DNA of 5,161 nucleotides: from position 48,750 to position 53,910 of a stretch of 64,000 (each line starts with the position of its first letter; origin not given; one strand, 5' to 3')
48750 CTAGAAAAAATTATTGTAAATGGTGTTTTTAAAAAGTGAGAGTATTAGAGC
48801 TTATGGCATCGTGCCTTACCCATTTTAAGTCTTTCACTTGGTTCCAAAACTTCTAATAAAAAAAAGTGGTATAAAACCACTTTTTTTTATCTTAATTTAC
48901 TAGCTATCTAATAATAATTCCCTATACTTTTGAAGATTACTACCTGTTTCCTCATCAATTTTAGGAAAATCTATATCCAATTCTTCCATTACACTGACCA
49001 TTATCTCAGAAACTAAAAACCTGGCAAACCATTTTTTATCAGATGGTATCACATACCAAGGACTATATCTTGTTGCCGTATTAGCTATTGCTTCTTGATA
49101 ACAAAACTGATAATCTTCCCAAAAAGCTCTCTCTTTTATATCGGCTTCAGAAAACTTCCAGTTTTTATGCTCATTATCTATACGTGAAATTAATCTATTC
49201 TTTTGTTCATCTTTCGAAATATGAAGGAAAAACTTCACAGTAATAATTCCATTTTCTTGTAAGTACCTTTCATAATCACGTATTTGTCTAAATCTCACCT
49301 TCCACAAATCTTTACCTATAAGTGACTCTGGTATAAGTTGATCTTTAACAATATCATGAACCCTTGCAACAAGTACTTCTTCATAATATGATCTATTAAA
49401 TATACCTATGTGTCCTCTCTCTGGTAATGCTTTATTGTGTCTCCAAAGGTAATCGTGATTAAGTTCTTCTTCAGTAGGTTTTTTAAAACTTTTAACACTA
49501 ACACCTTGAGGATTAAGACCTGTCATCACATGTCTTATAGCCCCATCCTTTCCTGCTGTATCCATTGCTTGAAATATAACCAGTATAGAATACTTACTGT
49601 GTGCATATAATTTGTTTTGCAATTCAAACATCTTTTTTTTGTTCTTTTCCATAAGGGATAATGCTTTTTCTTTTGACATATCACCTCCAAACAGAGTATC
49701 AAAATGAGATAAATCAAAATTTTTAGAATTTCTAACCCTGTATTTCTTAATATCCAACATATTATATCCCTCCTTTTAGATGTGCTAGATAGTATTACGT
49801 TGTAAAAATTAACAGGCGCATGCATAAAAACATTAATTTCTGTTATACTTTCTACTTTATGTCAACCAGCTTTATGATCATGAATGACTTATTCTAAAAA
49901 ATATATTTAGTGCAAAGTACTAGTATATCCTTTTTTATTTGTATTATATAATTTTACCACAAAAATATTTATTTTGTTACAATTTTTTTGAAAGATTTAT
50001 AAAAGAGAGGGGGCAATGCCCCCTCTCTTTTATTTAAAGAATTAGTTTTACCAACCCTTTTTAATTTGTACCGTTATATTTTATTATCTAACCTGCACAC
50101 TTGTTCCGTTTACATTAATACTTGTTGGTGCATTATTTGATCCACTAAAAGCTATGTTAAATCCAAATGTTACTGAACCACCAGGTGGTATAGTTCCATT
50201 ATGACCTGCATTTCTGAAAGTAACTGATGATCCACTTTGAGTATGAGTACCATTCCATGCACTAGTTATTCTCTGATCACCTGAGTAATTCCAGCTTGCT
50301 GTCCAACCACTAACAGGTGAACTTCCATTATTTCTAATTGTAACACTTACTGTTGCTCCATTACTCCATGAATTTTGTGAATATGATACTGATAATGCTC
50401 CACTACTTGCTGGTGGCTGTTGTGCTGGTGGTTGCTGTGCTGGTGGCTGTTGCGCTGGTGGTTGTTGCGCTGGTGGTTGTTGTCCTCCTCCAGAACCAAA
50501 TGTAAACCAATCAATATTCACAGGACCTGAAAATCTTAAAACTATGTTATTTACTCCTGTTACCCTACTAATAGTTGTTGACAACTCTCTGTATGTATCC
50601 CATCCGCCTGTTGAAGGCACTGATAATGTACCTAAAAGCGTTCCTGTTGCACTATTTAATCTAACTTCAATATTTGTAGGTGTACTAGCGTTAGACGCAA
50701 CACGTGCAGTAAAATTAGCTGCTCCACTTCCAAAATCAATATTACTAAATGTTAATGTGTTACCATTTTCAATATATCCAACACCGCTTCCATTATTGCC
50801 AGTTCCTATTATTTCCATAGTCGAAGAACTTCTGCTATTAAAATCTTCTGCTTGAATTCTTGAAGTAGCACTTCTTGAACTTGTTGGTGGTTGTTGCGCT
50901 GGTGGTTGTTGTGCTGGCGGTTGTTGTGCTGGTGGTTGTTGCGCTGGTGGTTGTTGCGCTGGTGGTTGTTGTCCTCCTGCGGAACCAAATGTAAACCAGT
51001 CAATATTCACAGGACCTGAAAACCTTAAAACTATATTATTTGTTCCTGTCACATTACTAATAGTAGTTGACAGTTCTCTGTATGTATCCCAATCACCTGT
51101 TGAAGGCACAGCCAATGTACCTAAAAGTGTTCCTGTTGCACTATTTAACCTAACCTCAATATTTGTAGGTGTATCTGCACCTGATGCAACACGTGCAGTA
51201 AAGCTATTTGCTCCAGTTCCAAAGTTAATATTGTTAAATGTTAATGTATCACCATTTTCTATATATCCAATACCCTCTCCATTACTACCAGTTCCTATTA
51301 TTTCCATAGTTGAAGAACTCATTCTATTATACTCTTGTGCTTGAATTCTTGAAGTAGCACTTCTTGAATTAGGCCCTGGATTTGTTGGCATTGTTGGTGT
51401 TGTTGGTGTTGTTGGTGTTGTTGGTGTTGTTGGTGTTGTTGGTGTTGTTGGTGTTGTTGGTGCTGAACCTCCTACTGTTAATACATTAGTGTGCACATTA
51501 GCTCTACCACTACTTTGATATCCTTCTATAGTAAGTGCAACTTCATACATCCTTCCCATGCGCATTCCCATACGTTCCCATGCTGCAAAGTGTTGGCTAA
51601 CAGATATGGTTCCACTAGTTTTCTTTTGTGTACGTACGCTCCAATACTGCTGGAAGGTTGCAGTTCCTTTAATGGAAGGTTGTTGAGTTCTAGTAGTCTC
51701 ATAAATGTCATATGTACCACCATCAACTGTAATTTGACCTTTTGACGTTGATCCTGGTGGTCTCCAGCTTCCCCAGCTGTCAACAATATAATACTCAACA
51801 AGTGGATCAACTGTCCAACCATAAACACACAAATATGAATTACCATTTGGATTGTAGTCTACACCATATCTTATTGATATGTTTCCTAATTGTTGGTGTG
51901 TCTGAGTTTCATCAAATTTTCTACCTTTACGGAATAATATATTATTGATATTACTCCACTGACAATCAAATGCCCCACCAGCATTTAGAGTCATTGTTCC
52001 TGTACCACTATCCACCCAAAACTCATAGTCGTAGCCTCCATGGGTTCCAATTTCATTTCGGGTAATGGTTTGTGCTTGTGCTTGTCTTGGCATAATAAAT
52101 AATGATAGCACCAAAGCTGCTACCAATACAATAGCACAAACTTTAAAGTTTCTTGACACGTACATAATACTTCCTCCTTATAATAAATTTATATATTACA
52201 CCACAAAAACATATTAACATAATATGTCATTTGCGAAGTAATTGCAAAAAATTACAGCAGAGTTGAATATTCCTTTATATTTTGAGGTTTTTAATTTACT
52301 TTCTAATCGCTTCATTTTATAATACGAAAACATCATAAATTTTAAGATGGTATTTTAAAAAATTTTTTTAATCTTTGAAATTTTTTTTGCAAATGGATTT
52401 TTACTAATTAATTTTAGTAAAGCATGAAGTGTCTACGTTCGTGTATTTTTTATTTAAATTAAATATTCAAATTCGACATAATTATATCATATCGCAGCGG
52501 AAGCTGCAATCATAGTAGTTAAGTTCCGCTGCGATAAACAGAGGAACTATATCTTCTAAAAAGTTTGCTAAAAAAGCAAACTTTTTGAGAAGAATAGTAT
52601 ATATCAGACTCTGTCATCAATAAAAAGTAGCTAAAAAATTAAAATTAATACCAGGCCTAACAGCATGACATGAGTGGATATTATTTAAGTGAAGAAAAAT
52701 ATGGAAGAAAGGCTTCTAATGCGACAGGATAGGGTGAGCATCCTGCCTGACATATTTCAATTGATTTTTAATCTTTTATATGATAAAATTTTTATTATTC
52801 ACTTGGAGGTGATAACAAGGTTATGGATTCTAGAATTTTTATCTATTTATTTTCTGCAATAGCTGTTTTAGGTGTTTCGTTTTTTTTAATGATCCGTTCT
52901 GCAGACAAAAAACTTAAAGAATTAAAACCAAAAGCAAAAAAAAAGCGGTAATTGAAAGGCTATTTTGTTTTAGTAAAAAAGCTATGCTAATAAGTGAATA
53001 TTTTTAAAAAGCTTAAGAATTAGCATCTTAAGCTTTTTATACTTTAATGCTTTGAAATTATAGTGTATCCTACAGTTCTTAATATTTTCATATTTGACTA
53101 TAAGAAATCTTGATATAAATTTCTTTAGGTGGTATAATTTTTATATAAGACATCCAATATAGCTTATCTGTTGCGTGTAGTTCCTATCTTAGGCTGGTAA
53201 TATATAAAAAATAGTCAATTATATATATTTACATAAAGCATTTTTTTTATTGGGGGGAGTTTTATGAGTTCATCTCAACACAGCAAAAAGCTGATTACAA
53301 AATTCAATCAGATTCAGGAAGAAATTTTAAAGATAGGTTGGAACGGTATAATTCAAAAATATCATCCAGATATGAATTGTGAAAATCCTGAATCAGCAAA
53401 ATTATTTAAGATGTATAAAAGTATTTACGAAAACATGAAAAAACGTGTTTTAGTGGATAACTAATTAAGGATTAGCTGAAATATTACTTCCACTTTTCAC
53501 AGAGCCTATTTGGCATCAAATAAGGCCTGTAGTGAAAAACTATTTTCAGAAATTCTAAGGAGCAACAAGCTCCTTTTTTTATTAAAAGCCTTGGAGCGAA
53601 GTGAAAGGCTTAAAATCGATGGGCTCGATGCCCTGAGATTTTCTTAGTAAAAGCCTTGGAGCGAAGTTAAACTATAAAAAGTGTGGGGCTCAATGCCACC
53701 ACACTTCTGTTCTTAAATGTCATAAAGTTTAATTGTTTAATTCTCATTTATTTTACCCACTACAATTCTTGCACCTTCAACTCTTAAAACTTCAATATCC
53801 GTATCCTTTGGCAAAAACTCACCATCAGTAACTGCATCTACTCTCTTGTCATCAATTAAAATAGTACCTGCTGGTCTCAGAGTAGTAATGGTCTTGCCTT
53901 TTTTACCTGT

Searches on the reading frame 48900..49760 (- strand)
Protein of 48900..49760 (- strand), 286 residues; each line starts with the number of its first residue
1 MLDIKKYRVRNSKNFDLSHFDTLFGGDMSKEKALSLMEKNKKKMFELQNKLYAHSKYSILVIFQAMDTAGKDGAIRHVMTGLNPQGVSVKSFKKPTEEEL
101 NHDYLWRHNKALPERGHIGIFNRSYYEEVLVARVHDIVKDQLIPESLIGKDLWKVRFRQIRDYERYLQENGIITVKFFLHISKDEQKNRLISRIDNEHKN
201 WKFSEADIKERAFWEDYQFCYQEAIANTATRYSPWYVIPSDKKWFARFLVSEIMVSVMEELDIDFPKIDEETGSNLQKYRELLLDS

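Call 24: search_protein_families(library=pfam, proteins=[window:48900-49760:-])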
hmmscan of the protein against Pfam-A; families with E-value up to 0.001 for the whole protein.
window:48900-49760:- (286 aa): 1 family
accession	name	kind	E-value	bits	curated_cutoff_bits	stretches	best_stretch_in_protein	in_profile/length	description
PF03976.20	PPK2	-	9.8e-70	235.1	22.3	1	29-262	3-225/229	Polyphosphate kinase 2 (PPK2)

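Call 25: find_homologous_proteins(query=window:48900-49760:-, max_evalue=1e-40)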
Query window:48900-49760:- (286 aa): 7991 proteins with E <= 1e-40 among 8000 candidates; the best 120 are listed.
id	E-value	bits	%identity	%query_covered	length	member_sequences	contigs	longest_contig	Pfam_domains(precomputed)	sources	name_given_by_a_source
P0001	9.8e-190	647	100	100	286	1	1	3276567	PF03976.21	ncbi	ncbi:UNVERIFIED_CONTAM: PPK2 family polyphosphate:nucleotide phosphotransferase [Acetivibrio alkalic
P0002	5.3e-156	536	79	100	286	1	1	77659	PF03976.21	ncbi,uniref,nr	ncbi:polyphosphate kinase 2 family protein [Herbivorax sp. ANBcel31]|uniref:polyphosphate kinase 2 f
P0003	4.1e-118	412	61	99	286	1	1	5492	PF03976.21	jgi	-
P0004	1.2e-117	410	61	99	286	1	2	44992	PF03976.21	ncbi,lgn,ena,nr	ncbi:polyphosphate kinase 2 [bacterium BMS3Abin04]|nr:polyphosphate kinase 2 [bacterium BMS3Abin04]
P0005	1.8e-113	397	59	99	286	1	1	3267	PF03976.21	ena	-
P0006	2.5e-113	396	61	99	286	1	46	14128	PF03976.21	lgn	-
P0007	3.1e-112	393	60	99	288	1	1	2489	PF03976.21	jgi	-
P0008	6.1e-112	392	62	99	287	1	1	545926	PF03976.21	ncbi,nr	ncbi:MAG: polyphosphate kinase 2 family protein [Bacteroidota bacterium]|nr:polyphosphate kinase 2 f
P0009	6.4e-112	392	61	97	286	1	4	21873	PF03976.21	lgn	-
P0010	8.5e-112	391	58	99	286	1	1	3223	PF03976.21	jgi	-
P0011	9.1e-112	391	60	100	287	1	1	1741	PF03976.21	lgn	-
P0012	1.3e-111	391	62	99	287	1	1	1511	PF03976.21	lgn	-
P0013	1.3e-111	391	59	99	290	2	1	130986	PF03976.21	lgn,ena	-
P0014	1.5e-111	390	58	99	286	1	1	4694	PF03976.21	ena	-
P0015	1.8e-111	390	59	99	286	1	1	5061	PF03976.21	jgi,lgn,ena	-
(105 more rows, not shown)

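Call 28: find_encoding_contigs(protein=P0001, flank=10000, max_places=4)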
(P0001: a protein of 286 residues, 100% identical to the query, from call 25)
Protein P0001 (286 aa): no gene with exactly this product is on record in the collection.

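Call 29: find_encoding_contigs(protein=P0002, flank=10000, max_places=4)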
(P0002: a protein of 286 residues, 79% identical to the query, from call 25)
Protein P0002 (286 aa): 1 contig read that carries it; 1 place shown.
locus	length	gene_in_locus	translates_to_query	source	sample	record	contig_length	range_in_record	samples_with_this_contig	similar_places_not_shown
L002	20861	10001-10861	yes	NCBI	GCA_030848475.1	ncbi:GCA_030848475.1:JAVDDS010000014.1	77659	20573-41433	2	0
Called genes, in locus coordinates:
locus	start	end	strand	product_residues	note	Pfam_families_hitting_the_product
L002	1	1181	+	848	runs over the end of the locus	PF21582:CBM30, PF02927:CelD_N, PF00759:Glyco_hydro_9, PF00404:Dockerin_1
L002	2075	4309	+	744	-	PF00963:Cohesin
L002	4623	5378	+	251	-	PF00963:Cohesin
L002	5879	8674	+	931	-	PF00133:tRNA-synt_1, PF09334:tRNA-synt_1g, PF13603:tRNA-synt_1_2 (weak), PF01406:tRNA-synt_1e (weak), PF01921:tRNA-synt_1f (weak), PF09334:tRNA-synt_1g (weak), PF08264:Anticodon_1, PF06827:zf-FPG_IleRS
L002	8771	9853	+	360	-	PF13685:Fe-ADH_2, PF01761:DHQ_synthase, PF24621:DHQS_C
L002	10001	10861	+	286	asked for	PF03976:PPK2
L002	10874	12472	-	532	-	PF00361:Proton_antipo_M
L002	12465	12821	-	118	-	PF00420:Oxidored_q2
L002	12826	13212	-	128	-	PF04039:MnhB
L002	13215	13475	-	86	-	-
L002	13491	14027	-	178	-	PF13244:MbhD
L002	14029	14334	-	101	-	PF03334:PhaG_MnhG_YufB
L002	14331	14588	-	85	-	PF04066:MrpF_PhaF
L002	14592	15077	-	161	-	PF01899:MNHE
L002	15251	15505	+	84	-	PF21699:TM1266-like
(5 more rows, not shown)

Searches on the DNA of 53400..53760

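Call 37: search_rna_families(source=window, start=53400, end=53760, threshold=evalue, max_evalue=10)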
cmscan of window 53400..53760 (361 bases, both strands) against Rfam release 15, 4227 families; matches with E-value up to 10: 6.
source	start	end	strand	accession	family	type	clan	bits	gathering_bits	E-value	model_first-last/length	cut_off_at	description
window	53556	53580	+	RF04344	Plastid-psbA-3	Cis-reg;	CL00153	17.5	48.4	1.5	1-57/57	no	Plastid-psbA-3 3UTR RNA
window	53468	53591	-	RF03097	RAGATH-21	Gene; sRNA;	-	15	70.3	5.7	1-76/76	no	RAGATH-21 RNA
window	53490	53579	+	RF00378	Qrr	Gene; sRNA;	-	13.9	50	6.6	1-108/108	no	Qrr RNA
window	53487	53532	-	RF00032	Histone3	Cis-reg;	-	13.8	34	0.91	1-46/46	no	Histone 3' UTR stem-loop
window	53666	53759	-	RF01459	rliE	Gene; sRNA;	-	13.1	90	9.9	1-222/222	no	Listeria sRNA rliE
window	53557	53575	+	RF03092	Ocean-VII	Gene; sRNA;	-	10.7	53.5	2.1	19-37/41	no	Ocean-VII RNA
